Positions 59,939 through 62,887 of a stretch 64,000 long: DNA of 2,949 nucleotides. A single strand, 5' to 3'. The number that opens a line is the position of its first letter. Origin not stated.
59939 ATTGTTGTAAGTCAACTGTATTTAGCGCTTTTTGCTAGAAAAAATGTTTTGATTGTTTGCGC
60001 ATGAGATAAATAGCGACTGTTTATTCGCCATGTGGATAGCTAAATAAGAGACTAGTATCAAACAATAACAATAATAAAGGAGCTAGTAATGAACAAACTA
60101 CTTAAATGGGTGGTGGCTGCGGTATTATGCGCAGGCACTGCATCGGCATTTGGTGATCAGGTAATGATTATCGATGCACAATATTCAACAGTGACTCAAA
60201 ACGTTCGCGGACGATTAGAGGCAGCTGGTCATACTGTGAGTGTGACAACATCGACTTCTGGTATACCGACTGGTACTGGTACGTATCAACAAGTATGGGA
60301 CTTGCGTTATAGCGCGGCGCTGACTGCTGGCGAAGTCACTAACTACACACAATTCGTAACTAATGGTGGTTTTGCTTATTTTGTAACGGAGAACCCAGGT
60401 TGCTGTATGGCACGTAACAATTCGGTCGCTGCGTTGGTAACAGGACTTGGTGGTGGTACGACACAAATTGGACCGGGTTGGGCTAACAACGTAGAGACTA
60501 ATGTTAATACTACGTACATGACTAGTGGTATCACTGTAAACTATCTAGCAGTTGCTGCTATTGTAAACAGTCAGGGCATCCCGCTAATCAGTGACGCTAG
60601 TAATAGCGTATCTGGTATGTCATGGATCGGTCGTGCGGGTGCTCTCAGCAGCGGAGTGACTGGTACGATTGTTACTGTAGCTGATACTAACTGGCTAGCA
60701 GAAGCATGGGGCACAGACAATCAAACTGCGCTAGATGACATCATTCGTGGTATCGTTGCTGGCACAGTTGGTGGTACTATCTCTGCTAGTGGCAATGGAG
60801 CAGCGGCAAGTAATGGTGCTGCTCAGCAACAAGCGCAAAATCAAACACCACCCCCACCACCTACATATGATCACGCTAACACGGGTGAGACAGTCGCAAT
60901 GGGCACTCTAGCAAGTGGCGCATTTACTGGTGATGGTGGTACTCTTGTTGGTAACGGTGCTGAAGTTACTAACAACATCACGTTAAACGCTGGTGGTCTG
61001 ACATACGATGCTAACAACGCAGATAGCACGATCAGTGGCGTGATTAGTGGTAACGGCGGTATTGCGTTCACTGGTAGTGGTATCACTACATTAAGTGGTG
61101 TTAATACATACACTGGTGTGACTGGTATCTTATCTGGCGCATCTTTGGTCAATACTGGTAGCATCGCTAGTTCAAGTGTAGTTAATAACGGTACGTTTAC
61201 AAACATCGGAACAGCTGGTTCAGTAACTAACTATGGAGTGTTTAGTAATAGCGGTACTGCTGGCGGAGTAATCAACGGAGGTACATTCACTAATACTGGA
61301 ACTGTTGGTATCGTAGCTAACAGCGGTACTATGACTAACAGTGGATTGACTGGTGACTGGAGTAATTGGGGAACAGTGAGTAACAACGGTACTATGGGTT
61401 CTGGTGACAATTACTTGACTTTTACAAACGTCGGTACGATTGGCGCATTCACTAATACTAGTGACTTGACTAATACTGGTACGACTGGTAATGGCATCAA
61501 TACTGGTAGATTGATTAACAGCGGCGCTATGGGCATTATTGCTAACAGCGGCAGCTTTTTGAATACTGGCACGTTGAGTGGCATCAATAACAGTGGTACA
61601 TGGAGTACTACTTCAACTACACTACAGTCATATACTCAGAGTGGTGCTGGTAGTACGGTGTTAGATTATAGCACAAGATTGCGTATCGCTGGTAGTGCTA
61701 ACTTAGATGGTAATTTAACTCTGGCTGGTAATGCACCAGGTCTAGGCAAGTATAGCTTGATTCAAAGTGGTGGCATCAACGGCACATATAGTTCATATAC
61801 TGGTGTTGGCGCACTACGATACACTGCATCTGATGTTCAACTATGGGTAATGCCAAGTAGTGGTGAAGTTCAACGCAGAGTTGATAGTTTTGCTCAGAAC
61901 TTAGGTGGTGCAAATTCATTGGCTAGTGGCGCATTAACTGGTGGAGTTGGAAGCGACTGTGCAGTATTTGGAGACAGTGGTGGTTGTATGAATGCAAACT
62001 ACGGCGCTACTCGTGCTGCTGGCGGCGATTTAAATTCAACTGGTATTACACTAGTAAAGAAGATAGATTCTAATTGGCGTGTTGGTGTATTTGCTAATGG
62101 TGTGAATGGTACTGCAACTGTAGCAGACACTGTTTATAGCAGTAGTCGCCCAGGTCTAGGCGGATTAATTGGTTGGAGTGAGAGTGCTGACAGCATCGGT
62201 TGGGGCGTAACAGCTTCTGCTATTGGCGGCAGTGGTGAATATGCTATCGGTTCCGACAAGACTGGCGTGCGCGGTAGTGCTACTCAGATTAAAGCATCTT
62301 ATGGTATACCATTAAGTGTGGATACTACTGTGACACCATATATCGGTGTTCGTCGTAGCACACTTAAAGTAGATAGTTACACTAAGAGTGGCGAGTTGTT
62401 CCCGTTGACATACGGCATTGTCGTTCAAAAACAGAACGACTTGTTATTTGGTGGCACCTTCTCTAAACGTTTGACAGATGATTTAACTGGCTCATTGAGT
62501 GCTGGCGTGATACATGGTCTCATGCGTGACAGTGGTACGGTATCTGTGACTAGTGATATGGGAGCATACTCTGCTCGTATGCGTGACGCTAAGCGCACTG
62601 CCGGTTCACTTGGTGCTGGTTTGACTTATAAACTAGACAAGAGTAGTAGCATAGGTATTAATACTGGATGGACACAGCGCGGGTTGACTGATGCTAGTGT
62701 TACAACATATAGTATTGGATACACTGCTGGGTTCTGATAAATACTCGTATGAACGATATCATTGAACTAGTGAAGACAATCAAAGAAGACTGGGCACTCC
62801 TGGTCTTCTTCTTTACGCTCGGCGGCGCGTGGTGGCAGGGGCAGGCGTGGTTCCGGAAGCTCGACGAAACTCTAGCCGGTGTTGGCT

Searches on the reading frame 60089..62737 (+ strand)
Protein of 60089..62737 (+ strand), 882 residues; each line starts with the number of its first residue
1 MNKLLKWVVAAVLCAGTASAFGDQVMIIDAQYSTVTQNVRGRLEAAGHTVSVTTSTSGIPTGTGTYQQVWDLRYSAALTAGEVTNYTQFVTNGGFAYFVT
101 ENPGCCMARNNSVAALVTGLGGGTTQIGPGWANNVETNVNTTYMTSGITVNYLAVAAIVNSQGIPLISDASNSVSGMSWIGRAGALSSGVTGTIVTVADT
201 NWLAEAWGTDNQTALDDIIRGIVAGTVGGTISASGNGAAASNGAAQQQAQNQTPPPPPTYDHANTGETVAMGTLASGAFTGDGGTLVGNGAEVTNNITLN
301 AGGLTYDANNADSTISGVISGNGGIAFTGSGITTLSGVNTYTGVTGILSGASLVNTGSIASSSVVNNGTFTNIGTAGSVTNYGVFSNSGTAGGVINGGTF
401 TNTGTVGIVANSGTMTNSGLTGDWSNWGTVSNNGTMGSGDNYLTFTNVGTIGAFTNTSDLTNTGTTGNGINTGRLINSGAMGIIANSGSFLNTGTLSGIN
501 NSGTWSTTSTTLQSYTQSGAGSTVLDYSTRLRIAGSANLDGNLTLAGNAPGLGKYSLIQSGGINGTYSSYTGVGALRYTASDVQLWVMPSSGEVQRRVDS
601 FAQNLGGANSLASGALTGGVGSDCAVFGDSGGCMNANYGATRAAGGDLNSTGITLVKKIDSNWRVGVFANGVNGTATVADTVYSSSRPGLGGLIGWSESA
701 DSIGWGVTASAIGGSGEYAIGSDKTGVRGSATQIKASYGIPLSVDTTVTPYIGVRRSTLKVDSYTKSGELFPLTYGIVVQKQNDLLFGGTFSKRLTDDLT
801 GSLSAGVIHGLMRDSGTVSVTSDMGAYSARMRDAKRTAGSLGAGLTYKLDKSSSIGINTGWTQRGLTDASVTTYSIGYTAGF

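Call 7: search_dna_similar(query=window:60089-62737:+, collection=phages, mode=protein, max_rows=15)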
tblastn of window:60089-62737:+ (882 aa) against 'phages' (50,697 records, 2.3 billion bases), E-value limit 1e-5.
No match.

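Call 8: search_protein_families(library=pfam, proteins=[window:60089-62737:+], max_evalue=0.1)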
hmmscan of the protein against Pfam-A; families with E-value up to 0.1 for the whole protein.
window:60089-62737:+ (882 aa): 1 family
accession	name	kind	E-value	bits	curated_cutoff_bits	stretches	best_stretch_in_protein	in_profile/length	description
PF22065.2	Cep192_D7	-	0.096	13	27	0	6-77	39-107/125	Cep192 domain 7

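Call 9: search_protein_families(library=phrogs, proteins=[window:60089-62737:+], max_evalue=0.00001)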
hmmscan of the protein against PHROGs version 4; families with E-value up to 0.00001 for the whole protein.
window:60089-62737:+ (882 aa): 0 families
